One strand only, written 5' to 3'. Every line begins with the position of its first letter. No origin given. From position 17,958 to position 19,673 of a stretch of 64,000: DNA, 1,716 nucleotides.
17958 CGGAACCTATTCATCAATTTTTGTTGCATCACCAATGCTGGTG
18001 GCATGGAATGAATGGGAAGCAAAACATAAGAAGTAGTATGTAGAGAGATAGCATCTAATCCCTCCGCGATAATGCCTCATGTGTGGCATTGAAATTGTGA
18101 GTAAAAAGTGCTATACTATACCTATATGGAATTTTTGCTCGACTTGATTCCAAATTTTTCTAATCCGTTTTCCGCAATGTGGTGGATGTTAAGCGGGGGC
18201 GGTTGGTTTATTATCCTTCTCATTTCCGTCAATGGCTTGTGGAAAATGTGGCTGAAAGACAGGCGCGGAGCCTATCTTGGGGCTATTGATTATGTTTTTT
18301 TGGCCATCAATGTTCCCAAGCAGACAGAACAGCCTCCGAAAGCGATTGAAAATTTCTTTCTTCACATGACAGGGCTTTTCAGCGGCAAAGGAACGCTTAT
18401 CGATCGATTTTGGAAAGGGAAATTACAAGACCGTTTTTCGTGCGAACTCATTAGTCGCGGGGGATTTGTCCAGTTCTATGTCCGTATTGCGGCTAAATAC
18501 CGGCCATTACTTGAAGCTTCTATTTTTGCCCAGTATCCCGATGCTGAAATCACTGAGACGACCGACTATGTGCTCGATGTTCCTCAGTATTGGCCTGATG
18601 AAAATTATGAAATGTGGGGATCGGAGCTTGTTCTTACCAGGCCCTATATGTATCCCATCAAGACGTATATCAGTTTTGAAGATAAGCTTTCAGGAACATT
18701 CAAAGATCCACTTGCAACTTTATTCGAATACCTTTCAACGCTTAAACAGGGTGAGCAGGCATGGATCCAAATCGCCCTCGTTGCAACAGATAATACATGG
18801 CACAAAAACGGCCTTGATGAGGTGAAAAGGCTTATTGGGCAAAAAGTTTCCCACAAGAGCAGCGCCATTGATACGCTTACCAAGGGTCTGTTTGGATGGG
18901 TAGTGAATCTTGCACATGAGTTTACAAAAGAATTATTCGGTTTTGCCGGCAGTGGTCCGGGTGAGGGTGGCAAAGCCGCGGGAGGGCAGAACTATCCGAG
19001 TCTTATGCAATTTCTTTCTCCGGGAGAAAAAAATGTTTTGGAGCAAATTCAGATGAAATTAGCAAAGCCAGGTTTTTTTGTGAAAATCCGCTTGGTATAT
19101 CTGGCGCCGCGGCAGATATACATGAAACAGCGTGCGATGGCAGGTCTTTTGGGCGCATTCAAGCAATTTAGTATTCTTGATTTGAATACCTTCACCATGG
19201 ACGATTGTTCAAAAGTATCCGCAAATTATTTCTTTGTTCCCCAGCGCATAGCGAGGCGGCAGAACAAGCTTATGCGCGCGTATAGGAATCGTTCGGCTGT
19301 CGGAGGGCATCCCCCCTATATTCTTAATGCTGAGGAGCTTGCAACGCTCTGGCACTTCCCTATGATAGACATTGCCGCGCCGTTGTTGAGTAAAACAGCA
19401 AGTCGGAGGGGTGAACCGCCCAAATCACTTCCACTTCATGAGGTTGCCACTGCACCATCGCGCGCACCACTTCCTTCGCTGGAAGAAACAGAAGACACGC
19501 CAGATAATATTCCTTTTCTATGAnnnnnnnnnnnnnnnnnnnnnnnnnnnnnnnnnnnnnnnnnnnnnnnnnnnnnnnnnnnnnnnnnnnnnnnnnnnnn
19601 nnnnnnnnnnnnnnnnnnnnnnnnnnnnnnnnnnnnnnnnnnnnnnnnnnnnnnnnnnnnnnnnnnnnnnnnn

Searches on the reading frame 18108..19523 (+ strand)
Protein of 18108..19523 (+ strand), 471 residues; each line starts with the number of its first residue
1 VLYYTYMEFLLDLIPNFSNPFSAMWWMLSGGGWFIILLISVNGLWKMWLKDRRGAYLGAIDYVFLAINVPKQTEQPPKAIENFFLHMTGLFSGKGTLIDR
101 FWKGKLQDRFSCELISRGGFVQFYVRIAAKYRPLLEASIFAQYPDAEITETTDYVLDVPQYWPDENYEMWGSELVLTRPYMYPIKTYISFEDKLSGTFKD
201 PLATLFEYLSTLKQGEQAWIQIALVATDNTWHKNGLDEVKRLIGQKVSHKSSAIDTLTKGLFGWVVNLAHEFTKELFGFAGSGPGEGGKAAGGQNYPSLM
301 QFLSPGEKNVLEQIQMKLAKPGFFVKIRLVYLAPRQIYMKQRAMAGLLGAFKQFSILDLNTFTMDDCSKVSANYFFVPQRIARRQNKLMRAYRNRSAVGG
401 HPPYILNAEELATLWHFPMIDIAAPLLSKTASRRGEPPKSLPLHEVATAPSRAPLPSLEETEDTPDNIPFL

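Call 3: search_protein_families(library=pfam, proteins=[window:18108-19523:+], max_evalue=1)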
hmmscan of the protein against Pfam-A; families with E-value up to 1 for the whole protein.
window:18108-19523:+ (471 aa): 0 families

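Call 4: search_protein_families(library=ncbifam, proteins=[window:18108-19523:+], max_evalue=1)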
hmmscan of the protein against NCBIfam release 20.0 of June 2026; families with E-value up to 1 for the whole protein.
window:18108-19523:+ (471 aa): 0 families

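Call 11: find_homologous_proteins(query=window:18108-19523:+)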
Query window:18108-19523:+ (471 aa): 289 proteins with E <= 0.001 among 8000 candidates; the best 120 are listed.
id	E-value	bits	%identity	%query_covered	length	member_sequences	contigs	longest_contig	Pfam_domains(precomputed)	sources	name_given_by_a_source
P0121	2.0e-294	995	90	99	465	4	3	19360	PF26449.1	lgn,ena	-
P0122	8.1e-276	934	83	99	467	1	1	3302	-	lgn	-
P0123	6.5e-270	914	83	99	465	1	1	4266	PF26449.1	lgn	-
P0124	2.4e-266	902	82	99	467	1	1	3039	PF26449.1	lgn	-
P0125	4.1e-266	902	80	99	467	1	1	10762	PF26449.1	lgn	-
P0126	4.4e-266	901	83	99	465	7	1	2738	-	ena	-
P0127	1.8e-265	899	81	99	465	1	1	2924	PF26449.1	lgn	-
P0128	1.6e-227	774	71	99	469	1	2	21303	PF26449.1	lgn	-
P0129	1.9e-152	527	51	96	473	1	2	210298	PF26449.1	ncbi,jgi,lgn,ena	-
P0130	3.4e-152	526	49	99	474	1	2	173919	PF26449.1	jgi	jgi:hypothetical protein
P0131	1.1e-150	521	54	90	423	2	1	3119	PF26449.1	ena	-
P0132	2.5e-149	516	50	96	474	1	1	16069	PF26449.1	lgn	-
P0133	1.5e-148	514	49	99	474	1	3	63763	PF26449.1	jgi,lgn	-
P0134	4.2e-148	512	48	99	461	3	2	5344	PF26449.1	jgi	jgi:hypothetical protein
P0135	2.5e-146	507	52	95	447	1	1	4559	PF26449.1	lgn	-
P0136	8.4e-143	495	48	100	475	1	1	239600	PF26449.1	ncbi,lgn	-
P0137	3.8e-142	493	48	97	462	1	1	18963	PF26449.1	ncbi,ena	-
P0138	1.3e-140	488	46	99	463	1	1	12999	PF26449.1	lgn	-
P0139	7.0e-138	479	46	99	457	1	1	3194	PF26449.1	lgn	-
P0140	1.1e-136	475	45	99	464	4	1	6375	PF26449.1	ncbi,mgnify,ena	ncbi:MAG: hypothetical protein AAB416_00805 [Patescibacteria group bacterium]|mgnify:CR=1 FL=1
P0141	1.3e-130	455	44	99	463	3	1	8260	PF26449.1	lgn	-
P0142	9.1e-130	452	47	99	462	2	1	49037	PF26449.1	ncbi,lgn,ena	-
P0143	8.8e-121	422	43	97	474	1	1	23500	PF26449.1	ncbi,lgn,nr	ncbi:hypothetical protein HY620_02955 [Candidatus Uhrbacteria bacterium]|nr:hypothetical protein [Ca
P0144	7.6e-120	419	43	99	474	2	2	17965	PF26449.1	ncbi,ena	ncbi:MAG: hypothetical protein AAB870_01035 [Patescibacteria group bacterium]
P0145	8.0e-120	419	42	95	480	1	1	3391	PF26449.1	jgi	-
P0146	6.7e-118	413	44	97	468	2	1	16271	PF26449.1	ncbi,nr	ncbi:hypothetical protein HY621_02935 [Candidatus Uhrbacteria bacterium]|nr:hypothetical protein [Ca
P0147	1.3e-115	405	44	97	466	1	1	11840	PF26449.1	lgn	-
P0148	1.1e-112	396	41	96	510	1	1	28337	PF26449.1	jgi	-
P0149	1.1e-112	396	41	99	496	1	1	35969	PF26449.1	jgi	-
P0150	4.0e-109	384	41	99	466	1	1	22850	PF26449.1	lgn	-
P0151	1.1e-108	382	42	93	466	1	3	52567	PF26449.1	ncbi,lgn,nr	ncbi:hypothetical protein HY623_03985 [Candidatus Uhrbacteria bacterium]|nr:hypothetical protein [Ca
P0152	2.2e-107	378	41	94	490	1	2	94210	PF26449.1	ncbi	-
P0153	2.3e-107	378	41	98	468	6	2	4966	PF26449.1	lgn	-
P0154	2.3e-106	375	42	93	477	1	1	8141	PF26449.1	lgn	-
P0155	6.4e-106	373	41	96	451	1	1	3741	PF26449.1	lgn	-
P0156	5.3e-105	370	43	92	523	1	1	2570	PF26449.1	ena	-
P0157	8.9e-105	370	40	98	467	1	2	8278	PF26449.1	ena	-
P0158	4.0e-104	367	40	96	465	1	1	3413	PF26449.1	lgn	-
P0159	6.7e-104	367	42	93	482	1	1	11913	PF26449.1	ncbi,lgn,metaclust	metaclust:status=active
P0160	1.0e-103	366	41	97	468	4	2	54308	PF26449.1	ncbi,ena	-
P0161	1.1e-103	366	41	97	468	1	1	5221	PF26449.1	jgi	jgi:hypothetical protein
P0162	2.0e-102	362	40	98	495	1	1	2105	PF26449.1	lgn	-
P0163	2.7e-102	361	41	97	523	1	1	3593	PF26449.1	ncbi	-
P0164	2.8e-102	361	43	90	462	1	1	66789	PF26449.1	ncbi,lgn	-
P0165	6.7e-102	360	40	89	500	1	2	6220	PF26449.1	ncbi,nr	ncbi:MAG: hypothetical protein HY602_00235 [Parcubacteria group bacterium]|nr:hypothetical protein [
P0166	1.1e-101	359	39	98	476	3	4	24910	PF26449.1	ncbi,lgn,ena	-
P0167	2.5e-101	358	43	96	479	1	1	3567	PF26449.1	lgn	-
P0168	6.3e-101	357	39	94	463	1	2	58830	PF26449.1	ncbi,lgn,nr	ncbi:hypothetical protein KKD19_06220 [Patescibacteria group bacterium]|nr:hypothetical protein [Pat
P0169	8.2e-101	356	38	99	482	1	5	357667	PF26449.1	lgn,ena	-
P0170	2.5e-100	355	41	90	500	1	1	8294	PF26449.1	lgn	-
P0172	4.7e-100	354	41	92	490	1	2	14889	PF26449.1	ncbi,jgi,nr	ncbi:hypothetical protein HQ544_04810 [Candidatus Falkowbacteria bacterium]|nr:hypothetical protein 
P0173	7.3e-100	353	41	90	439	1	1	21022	PF26449.1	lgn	-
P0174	1.3e-99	352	40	94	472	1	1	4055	PF26449.1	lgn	-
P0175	1.3e-99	352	42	89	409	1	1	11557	PF26449.1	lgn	-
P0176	1.8e-99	352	39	99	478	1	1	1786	PF26449.1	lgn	-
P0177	6.6e-99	350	37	99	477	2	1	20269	PF26449.1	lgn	-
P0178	9.9e-99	350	41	90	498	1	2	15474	PF26449.1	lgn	-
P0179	1.2e-98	349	41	92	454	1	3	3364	PF26449.1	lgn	-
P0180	4.2e-98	348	41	92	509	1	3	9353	PF26449.1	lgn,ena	-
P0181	5.1e-98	347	37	98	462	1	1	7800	PF26449.1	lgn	-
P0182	8.0e-98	347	40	95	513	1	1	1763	PF26449.1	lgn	-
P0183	8.0e-98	347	38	93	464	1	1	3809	PF26449.1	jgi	jgi:hypothetical protein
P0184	1.2e-97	346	39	96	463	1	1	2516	PF26449.1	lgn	-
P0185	3.6e-97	344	37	98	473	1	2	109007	PF26449.1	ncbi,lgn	-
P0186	3.7e-97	344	38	97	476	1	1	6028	PF26449.1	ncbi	-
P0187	3.7e-96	341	42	96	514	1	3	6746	PF26449.1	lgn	-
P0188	4.7e-96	341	39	95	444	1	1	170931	PF26449.1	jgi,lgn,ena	-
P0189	1.1e-95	340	39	93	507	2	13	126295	PF26449.1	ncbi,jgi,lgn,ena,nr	ncbi:hypothetical protein HOD19_00045 [bacterium]|jgi:hypothetical protein|nr:hypothetical protein [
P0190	2.7e-95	338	41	91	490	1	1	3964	PF26449.1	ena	-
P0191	2.8e-95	338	40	90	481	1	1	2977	PF26449.1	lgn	-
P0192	4.8e-95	337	38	96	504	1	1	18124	PF26449.1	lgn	-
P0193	5.3e-95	337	38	93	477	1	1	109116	PF26449.1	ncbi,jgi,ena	ncbi:MAG: hypothetical protein WCT33_00355 [Patescibacteria group bacterium]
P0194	1.1e-94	336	41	90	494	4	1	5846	PF26449.1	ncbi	-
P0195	1.2e-94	336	41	90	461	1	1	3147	PF26449.1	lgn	-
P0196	1.4e-94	336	39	96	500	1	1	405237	PF26449.1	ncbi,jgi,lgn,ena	ncbi:MAG: hypothetical protein WC465_00610 [Patescibacteria group bacterium]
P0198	2.0e-94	335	38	99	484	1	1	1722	PF26449.1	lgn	-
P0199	2.5e-94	335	38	97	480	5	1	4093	PF26449.1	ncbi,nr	ncbi:hypothetical protein KKA01_01765 [Patescibacteria group bacterium]|nr:hypothetical protein [Pat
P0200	3.3e-94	335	40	91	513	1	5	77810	PF26449.1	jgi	-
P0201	4.1e-94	334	40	91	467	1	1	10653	PF26449.1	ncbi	-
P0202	5.9e-94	334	37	99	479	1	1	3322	PF26449.1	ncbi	ncbi:MAG: hypothetical protein V1891_01535 [bacterium]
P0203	1.5e-93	332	38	93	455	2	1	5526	PF26449.1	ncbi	-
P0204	4.3e-93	331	38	96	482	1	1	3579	PF26449.1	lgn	-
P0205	6.3e-93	330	36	96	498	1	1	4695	PF26449.1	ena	-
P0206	7.1e-93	330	39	98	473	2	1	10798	PF26449.1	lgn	-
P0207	9.8e-93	330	38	93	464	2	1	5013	PF26449.1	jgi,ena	-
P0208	1.0e-92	330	40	90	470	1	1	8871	PF26449.1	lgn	-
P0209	4.7e-92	328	38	96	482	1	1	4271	PF26449.1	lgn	-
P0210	8.8e-92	327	38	89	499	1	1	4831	PF26449.1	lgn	-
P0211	1.6e-91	326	41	90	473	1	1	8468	PF26449.1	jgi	-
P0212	1.6e-91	326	37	99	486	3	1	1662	PF26449.1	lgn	-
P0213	1.9e-90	322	39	88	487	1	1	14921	PF26449.1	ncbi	-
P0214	2.0e-90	322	39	90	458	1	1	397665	PF26449.1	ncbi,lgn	-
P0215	2.0e-90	322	39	96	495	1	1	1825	PF26449.1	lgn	-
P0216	2.4e-90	322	39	96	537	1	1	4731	PF26449.1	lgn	-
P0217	2.5e-90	322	37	94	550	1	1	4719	PF26449.1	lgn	-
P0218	2.9e-90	322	38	95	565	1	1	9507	PF26449.1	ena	-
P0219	5.0e-90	321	41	90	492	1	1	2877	PF26449.1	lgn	-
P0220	8.9e-90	320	37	96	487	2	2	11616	PF26449.1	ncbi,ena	-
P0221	1.2e-89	320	36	96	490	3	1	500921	PF26449.1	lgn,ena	-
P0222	1.3e-89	320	40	90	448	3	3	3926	PF26449.1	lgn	-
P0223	1.8e-89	319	41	85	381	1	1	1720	PF26449.1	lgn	-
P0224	2.2e-89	319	40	88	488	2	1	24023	PF26449.1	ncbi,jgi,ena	ncbi:MAG: hypothetical protein ABIH48_01975 [Candidatus Falkowbacteria bacterium]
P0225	2.2e-89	319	38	94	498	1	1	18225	PF26449.1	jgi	jgi:hypothetical protein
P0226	3.3e-89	318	40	93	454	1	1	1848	PF26449.1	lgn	-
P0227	3.5e-89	318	40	94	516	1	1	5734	PF26449.1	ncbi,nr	ncbi:hypothetical protein HY224_00530 [Candidatus Uhrbacteria bacterium]|nr:hypothetical protein [Ca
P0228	4.0e-89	318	40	90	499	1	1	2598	PF26449.1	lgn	-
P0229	4.6e-89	318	38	88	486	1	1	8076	PF26449.1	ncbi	-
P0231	6.5e-89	317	38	94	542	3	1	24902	PF26449.1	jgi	-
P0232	7.1e-89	317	40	90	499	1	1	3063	PF26449.1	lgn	-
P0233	9.7e-89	317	37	98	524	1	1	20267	PF26449.1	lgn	-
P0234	1.2e-88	316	36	92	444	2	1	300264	PF26449.1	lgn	-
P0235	1.2e-88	316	40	94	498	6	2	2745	PF26449.1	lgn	-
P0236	1.8e-88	316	36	95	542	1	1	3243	PF26449.1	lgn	-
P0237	2.0e-88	316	39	89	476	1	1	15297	PF26449.1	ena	-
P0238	2.4e-88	315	37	93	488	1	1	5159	PF26449.1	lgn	-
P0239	2.6e-88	315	39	91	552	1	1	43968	PF26449.1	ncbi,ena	-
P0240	4.2e-88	315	37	91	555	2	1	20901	PF26449.1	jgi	-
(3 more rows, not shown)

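Call 23: find_encoding_contigs(protein=P0196, flank=8000, max_places=2)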
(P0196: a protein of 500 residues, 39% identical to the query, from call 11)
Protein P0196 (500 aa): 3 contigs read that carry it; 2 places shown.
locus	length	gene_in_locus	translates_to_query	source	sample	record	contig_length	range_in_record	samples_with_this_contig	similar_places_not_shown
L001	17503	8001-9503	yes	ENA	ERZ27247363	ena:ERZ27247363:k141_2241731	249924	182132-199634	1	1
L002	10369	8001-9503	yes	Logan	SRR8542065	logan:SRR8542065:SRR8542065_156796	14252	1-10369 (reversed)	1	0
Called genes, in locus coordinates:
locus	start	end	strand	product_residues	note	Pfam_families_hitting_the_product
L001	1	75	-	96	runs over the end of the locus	-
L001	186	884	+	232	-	PF01255:Prenyltransf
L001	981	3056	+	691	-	PF09826:Beta_propel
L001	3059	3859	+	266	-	PF01209:Ubie_methyltran, PF05175:MTS, PF13489:Methyltransf_23, PF08241:Methyltransf_11, PF08242:Methyltransf_12, PF13649:Methyltransf_25, PF13847:Methyltransf_31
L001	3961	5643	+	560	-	PF21760:SecD_1st, PF00639:Rotamase, PF13616:Rotamase_3, PF22599:SecDF_P1_head, PF03176:MMPL, PF02355:SecD_SecF_C, PF12349:Sterol-sensing (faint)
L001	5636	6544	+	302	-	PF07549:Sec_GG (weak), PF02355:SecD_SecF_C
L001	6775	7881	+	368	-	PF04545:Sigma70_r4, PF05066:HARE-HTH (faint)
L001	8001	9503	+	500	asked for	PF26449:DUF8128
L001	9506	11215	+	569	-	PF01935:DUF87, PF02534:T4SS-DNA_transf (faint), PF10412:TrwB_AAD_bind, PF12696:TraG-D_C (weak), PF23477:zf_Tbcl_2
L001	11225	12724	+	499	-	PF02885:Glycos_trans_3N, PF00591:Glycos_transf_3 (weak), PF07831:PYNP_C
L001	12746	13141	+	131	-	PF00293:NUDIX, PF14815:NUDIX_4 (faint)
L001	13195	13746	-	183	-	-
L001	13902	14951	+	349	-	PF02568:ThiI (weak), PF03054:tRNA_Me_trans, PF20259:tRNA_Me_trans_M, PF20258:tRNA_Me_trans_C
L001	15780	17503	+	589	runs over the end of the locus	PF01411:tRNA-synt_2c, PF07973:tRNA_SAD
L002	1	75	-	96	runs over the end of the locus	-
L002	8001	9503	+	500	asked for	PF26449:DUF8128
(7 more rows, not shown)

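Call 24: find_encoding_contigs(protein=P0221, flank=8000, max_places=2)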
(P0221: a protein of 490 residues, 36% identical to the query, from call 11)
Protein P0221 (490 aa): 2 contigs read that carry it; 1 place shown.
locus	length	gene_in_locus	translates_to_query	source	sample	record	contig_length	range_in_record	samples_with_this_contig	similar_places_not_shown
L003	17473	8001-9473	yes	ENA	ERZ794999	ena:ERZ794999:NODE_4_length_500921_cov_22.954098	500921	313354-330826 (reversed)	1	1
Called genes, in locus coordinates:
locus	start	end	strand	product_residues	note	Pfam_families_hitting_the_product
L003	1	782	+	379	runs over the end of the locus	PF01098:FTSW_RODA_SPOVE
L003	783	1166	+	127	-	PF00293:NUDIX, PF14815:NUDIX_4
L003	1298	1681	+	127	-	PF01541:GIY-YIG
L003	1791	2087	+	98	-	PF06961:DUF1294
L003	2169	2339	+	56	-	PF04014:MazE_antitoxin (weak)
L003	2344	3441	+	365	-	PF03033:Glyco_transf_28, PF04101:Glyco_tran_28_C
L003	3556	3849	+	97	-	PF01541:GIY-YIG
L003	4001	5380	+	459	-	PF01225:Mur_ligase, PF08245:Mur_ligase_M, PF02875:Mur_ligase_C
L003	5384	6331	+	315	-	PF01565:FAD_binding_4, PF02873:MurB_C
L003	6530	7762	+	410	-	PF04545:Sigma70_r4, PF05066:HARE-HTH (faint)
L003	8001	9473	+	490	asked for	PF26449:DUF8128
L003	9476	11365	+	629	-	PF01935:DUF87 (weak), PF10412:TrwB_AAD_bind, PF12696:TraG-D_C (faint), PF23477:zf_Tbcl_2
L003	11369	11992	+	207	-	PF07099:DUF1361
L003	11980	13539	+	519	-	PF13632:Glyco_trans_2_3 (weak)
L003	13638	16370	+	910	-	PF00690:Cation_ATPase_N, PF00122:E1-E2_ATPase, PF00702:Hydrolase, PF13246:Cation_ATPase, PF12710:HAD (weak), PF00689:Cation_ATPase_C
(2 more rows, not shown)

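Call 26: predict_structure(alignment_id=A1)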
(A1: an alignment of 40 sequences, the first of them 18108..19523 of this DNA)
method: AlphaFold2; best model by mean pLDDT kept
length: 471 residues; sequences in the alignment: 40
mean_pLDDT: 81.7   pTM: 0.74
mean pLDDT of the five models: 81.7, 81.2, 81.2, 80.0, 79.9
residues with pLDDT >= 90: 256; 70-90: 108; 50-70: 54; < 50: 53
segments of 3 or more residues with pLDDT < 50: 277-294, 428-438, 440-445, 455-463
pLDDT, mean of each block of 10 residues (from residue 1): 67 78 84 88 91 90 93 84 92 82 89 94 95 94 94 94 96 95 95 87 92 95 93 92 81 53 56 49 39 56 91 96 96 97 95 94 92 88 94 87 95 90 55 42 48 47 50 43
secondary structure, 60 per line:
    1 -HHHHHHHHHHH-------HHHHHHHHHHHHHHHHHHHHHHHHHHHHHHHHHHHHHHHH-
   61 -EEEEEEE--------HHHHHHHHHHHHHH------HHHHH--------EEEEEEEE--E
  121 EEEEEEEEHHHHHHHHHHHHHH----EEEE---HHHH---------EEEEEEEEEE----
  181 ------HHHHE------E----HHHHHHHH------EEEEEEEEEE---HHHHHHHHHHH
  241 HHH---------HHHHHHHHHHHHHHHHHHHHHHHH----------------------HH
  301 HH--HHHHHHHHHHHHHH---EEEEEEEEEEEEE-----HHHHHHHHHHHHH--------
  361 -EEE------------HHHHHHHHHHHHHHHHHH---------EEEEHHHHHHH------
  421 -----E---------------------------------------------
elements in order: H2-12 H20-59 E62-68 H77-90 H97-101 E110-117 E120-128 H129-142 E147-150 H154-157 E167-176 H187-190 H203-210 E217-226 H230-243 H253-276 H299-302 H305-318 E322-334 H340-352 E362-364 H377-394 E404-407 H408-414

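Call 28: find_encoding_contigs(protein=P0218, flank=8000, max_places=2)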
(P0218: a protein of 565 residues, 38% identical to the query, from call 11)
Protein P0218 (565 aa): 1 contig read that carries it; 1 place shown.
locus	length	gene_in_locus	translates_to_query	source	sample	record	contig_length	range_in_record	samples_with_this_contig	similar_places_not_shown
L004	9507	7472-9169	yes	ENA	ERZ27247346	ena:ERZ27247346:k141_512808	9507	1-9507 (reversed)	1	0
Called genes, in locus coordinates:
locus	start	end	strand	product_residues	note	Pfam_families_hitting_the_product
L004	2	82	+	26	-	?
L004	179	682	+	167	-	PF10543:ORF6N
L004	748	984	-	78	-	PF18910:DUF5665 (weak)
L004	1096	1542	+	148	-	PF00293:NUDIX, PF14815:NUDIX_4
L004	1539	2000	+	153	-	PF00293:NUDIX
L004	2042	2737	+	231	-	-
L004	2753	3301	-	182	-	PF00625:Guanylate_kin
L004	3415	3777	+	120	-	PF06961:DUF1294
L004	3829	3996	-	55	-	-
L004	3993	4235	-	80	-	-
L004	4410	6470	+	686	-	PF21760:SecD_1st, PF13616:Rotamase_3, PF00639:Rotamase, PF22599:SecDF_P1_head, PF02355:SecD_SecF_C, PF03176:MMPL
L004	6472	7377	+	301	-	PF07549:Sec_GG, PF02355:SecD_SecF_C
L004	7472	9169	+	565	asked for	PF26449:DUF8128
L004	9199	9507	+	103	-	?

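Call 29: fold_search(model_id=the predicted structure, library=pdb)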
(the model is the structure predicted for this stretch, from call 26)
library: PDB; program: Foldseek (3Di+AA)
matches with E <= 10: 523; with E <= 0.001: 10
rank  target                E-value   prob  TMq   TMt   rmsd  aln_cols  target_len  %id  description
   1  7o42_E                4.8e-05  1.00  0.34  0.19  10.8       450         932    7  TrwK/VirB4unbound trimer of dimers complex (with Hcp1) from the R388 type IV secretion system determined by cryo-EM. (released 2022-06-22)
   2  7o42_A                1.2e-04  1.00  0.31  0.17  10.9       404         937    7  TrwK/VirB4unbound trimer of dimers complex (with Hcp1) from the R388 type IV secretion system determined by cryo-EM. (released 2022-06-22)
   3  8rtb_A                1.5e-04  1.00  0.33  0.22   9.8       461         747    8  Extended inner membrane complex (IMC) protomer structure (TrwM/VirB3-TrwK/VirB4-TrwI/VirB6-TrwG/VirB8-TrwE/VirB10) fro (released 2024-06-19)
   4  8rtd_O                1.5e-04  1.00  0.33  0.21   9.8       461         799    8  Stalk-Arches-IMC structure from the fully-assembled R388 type IV secretion system determined by cryo-EM. (released 2024-06-19)
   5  8rtd_T                1.5e-04  1.00  0.33  0.21   9.8       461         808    8  Stalk-Arches-IMC structure from the fully-assembled R388 type IV secretion system determined by cryo-EM. (released 2024-06-19)
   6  8rtd_g                2.6e-04  1.00  0.33  0.22   9.1       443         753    8  Stalk-Arches-IMC structure from the fully-assembled R388 type IV secretion system determined by cryo-EM. (released 2024-06-19)
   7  8rtb_B                4.3e-04  1.00  0.33  0.25   8.7       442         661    6  Extended inner membrane complex (IMC) protomer structure (TrwM/VirB3-TrwK/VirB4-TrwI/VirB6-TrwG/VirB8-TrwE/VirB10) fro (released 2024-06-19)
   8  8rtd_V                4.9e-04  1.00  0.33  0.24   8.7       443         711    6  Stalk-Arches-IMC structure from the fully-assembled R388 type IV secretion system determined by cryo-EM. (released 2024-06-19)
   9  7o43_A                4.9e-04  1.00  0.32  0.21   9.2       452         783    8  TrwK/VirB4unbound dimer complex from R388 type IV secretion system determined by cryo-EM. (released 2022-06-22)
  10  8rtd_P                7.1e-04  1.00  0.33  0.22   8.7       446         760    6  Stalk-Arches-IMC structure from the fully-assembled R388 type IV secretion system determined by cryo-EM. (released 2024-06-19)
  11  7o43_B                1.3e-03  1.00  0.34  0.22   8.4       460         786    8  TrwK/VirB4unbound dimer complex from R388 type IV secretion system determined by cryo-EM. (released 2022-06-22)
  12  7o41_B                1.5e-03  1.00  0.34  0.25  10.1       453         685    7  Hexameric composite model of the Inner Membrane Complex (IMC) with the Arches from the fully-assembled R388 type IV se (released 2022-06-22)
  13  7o41_A                9.0e-03  0.91  0.31  0.22  13.1       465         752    8  Hexameric composite model of the Inner Membrane Complex (IMC) with the Arches from the fully-assembled R388 type IV se (released 2022-06-22)
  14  6umm_A                1.6e-02  0.82  0.20  0.28  10.2       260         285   12  A complete structure of the ESX-3 translocon complex (released 2019-10-23)
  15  5k8e_A                3.6e-02  0.57  0.25  0.25  15.5       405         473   12  Xylooligosaccharide oxidase from Myceliophthora thermophila C1 (released 2016-09-21)
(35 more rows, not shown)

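Call 33: search_solved_structures(query=A1, max_evalue=10, show_alignments=2)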
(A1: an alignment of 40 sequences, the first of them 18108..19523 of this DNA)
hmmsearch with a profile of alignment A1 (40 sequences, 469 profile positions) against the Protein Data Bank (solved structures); distinct sequences matched with E-value up to 10: 0.
